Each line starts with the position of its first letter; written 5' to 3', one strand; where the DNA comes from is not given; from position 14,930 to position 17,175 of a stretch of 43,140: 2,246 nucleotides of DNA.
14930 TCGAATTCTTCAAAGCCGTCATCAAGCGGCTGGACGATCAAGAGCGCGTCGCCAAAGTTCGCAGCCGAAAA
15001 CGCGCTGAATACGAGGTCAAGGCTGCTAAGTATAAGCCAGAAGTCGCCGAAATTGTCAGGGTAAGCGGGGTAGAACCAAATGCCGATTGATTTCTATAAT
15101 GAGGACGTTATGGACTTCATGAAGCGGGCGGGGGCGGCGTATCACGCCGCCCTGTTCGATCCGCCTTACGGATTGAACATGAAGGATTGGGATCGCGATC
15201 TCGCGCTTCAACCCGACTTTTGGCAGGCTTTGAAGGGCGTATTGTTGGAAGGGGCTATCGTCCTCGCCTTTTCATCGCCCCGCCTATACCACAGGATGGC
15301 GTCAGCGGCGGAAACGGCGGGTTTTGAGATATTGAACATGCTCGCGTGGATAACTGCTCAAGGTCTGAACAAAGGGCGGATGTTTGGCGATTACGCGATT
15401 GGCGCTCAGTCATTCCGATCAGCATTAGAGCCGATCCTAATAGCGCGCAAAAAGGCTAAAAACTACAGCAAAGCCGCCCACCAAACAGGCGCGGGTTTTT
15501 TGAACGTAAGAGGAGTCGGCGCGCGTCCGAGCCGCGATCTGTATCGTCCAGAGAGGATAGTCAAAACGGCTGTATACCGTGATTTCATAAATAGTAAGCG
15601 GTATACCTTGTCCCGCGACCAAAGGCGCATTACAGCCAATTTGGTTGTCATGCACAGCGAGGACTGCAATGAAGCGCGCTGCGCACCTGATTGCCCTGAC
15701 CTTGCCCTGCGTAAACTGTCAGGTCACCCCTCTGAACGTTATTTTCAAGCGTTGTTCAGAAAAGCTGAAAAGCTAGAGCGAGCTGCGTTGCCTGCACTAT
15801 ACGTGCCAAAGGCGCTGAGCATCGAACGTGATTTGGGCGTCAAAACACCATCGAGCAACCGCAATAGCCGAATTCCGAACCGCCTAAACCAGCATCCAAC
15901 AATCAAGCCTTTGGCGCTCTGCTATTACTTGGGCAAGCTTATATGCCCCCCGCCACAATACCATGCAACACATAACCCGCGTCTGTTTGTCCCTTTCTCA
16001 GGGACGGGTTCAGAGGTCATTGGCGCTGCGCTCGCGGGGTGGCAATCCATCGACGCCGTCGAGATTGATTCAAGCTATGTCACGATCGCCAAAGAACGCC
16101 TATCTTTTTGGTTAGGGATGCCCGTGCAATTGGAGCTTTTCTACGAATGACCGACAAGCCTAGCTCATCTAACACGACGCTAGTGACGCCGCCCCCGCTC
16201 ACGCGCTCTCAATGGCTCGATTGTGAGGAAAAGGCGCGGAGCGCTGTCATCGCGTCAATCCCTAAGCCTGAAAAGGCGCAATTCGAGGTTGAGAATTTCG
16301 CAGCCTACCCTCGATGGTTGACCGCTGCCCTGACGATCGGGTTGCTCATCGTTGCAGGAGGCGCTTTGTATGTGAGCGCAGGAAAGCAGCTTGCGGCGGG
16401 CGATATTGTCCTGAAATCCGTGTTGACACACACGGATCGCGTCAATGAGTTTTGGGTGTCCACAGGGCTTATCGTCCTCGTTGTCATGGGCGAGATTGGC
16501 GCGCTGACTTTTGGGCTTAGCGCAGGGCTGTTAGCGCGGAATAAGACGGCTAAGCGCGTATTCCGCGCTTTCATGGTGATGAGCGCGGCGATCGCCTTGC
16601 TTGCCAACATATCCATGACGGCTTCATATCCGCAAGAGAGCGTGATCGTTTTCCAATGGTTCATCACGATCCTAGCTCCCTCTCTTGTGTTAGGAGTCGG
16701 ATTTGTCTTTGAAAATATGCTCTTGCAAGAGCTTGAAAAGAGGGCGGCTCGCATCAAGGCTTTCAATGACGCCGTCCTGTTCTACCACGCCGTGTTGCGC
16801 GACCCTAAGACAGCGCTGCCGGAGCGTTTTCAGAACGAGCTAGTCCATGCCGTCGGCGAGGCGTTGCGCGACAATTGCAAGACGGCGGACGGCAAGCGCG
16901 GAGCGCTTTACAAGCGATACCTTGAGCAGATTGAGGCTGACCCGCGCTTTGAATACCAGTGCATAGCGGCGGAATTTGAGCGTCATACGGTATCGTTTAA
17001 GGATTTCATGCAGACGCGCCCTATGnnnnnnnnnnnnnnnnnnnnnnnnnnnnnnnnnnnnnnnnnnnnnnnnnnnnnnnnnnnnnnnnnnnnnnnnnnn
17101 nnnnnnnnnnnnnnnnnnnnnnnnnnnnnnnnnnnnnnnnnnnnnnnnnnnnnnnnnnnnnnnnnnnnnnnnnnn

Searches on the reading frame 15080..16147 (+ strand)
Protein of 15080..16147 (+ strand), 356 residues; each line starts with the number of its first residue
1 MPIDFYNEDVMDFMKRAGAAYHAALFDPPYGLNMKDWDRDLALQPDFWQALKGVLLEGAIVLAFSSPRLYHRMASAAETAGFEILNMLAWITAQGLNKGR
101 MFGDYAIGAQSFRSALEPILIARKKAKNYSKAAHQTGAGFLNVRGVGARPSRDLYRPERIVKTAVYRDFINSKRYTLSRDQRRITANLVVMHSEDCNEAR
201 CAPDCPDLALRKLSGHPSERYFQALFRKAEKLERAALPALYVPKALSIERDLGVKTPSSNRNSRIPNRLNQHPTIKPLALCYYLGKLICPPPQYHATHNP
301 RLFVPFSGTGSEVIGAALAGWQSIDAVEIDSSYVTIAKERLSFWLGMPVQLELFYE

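Call 8: search_protein_families(library=pfam, proteins=[window:15080-16147:+], max_evalue=0.1)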
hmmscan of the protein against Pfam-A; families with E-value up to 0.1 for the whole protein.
window:15080-16147:+ (356 aa): 2 families
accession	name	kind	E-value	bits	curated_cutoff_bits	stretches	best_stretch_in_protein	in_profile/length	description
PF01555.25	N6_N4_Mtase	-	3.4e-08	34.1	26.7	1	23-339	3-221/221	DNA methylase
PF01170.24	UPF0020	-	5.1e-05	23.5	22.3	1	3-84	105-186/197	RMKL-like, methyltransferase domain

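Call 9: search_protein_families(library=phrogs, proteins=[window:15080-16147:+], max_evalue=0.1)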
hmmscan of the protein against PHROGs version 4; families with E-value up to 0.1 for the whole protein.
window:15080-16147:+ (356 aa): 6 families
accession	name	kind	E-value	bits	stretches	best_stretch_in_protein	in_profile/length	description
phrog_67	-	other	3.2e-22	80.4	1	1-342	122-344/743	DNA methyltransferase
phrog_498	-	other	4e-06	26.6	1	266-342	353-421/633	DNA methyltransferase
phrog_6025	-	other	1.7e-05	25.5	1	9-100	18-118/192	DNA methyltransferase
phrog_23148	-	unknown function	0.0035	18.4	1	268-341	81-146/165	-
phrog_12862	-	unknown function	0.017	16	1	4-66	4-66/149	-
phrog_23827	-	unknown function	0.097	13.9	0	96-151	7-62/96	-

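Call 105: search_protein_families(library=padloc, proteins=[window:15080-16147:+], max_evalue=0.001)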
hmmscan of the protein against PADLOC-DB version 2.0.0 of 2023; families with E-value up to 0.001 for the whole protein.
window:15080-16147:+ (356 aa): 6 families
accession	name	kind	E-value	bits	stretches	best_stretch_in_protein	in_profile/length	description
PDLC03371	MTase_II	-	3.6e-16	57.5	2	5-129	13-152/260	Type II methyltransferase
PDLC03320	MTase_II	-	4e-06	24.2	1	268-342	209-275/289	Type II methyltransferase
PDLC03299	MTase_II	-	4.9e-05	21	0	270-343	194-259/296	Type II methyltransferase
PDLC03353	MTase_II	-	0.00021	19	0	302-342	212-251/260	Type II methyltransferase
PDLC03251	MTase_II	-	0.00039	17.8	0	5-71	7-74/282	Type II methyltransferase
PDLC03241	MTase_II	-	0.00051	17.1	0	48-93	166-211/447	Type II methyltransferase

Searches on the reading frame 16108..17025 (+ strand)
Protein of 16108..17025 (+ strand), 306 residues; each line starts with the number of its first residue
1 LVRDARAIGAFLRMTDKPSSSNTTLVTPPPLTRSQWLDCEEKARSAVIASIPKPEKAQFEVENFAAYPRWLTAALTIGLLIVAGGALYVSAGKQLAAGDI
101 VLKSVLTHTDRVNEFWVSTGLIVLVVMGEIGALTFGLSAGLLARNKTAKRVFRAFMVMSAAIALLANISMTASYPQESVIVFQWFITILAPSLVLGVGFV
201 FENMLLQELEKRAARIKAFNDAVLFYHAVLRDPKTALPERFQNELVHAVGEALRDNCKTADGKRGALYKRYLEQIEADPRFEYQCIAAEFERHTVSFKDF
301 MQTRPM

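Call 8: search_protein_families(library=pfam, proteins=[window:16108-17025:+], max_evalue=0.1)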
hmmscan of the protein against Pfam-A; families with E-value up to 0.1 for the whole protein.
window:16108-17025:+ (306 aa): 2 families
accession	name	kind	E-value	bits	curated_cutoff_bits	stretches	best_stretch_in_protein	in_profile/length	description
PF09317.16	ACDH_C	-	0.084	12.9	25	0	123-171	35-86/284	Acyl-CoA dehydrogenase, C-terminal, bacterial type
PF12304.13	BCLP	-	0.085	12.9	29.4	0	100-170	24-92/184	Beta-casein like protein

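Call 9: search_protein_families(library=phrogs, proteins=[window:16108-17025:+], max_evalue=0.1)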
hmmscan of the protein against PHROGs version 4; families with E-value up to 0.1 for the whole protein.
window:16108-17025:+ (306 aa): 1 family
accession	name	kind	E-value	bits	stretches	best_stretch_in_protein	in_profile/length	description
phrog_462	-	other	0.07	14.3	0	182-223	9-45/101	lipoprotein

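Call 62: find_homologous_proteins(query=window:16108-17025:+, max_evalue=0.001)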
Query window:16108-17025:+ (306 aa): 4 proteins with E <= 0.001 among 8000 candidates.
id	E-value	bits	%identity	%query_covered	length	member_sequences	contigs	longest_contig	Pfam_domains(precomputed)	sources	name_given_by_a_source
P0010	9.8e-174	594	91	96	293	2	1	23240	-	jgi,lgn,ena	-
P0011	2.7e-167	573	90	96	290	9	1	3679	-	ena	-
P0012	1.1e-165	568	89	94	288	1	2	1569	-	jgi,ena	-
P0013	2.2e-75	272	49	92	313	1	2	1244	-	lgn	-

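Call 63: find_encoding_contigs(protein=P0013, flank=10000)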
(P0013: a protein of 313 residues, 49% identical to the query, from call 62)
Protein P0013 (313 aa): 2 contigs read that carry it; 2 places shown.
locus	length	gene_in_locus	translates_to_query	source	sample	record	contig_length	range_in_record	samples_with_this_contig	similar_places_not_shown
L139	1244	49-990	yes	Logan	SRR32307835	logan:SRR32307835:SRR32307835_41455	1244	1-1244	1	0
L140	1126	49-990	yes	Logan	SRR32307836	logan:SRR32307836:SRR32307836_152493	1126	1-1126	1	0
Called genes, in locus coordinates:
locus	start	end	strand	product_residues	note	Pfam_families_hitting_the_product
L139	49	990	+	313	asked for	-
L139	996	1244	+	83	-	?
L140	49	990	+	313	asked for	-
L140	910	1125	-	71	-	?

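Call 64: find_encoding_contigs(protein=P0010, flank=10000)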
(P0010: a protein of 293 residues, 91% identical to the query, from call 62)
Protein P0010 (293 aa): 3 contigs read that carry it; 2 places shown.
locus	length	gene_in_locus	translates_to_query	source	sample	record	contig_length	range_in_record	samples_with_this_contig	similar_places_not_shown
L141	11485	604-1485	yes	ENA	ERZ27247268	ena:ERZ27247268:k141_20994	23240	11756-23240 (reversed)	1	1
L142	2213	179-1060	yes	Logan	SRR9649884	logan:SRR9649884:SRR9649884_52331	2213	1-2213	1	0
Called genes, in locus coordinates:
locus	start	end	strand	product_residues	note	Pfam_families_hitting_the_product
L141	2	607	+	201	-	?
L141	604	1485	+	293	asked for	-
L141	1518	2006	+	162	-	-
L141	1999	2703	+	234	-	-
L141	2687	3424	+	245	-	-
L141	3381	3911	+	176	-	-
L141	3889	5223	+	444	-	PF03237:Terminase_6N, PF17289:Terminase_6C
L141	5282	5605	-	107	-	-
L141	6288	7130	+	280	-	-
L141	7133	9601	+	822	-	PF04860:Phage_portal, PF04233:Phage_Mu_F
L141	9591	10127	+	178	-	-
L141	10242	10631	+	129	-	-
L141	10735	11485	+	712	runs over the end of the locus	-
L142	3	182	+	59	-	?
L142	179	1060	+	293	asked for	-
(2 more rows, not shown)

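Call 66: find_related_loci(query=P0013, collection=viral_contigs, flank=10000)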
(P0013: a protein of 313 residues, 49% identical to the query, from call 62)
Query P0013 (313 aa) in viral_contigs; peptide patterns used: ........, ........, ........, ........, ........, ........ (x = any residue, [..] = any of these).
4 stretches matched a pattern, but none encodes a relative of the query by tblastn (E <= 1e-3).

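Call 79: search_protein_families(library=ncbifam, proteins=[window:16108-17025:+], max_evalue=0.01)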
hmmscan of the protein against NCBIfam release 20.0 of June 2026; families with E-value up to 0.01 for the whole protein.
window:16108-17025:+ (306 aa): 0 families

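Call 105: search_protein_families(library=padloc, proteins=[window:16108-17025:+], max_evalue=0.001)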
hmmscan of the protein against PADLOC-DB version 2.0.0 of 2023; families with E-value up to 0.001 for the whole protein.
window:16108-17025:+ (306 aa): 0 families
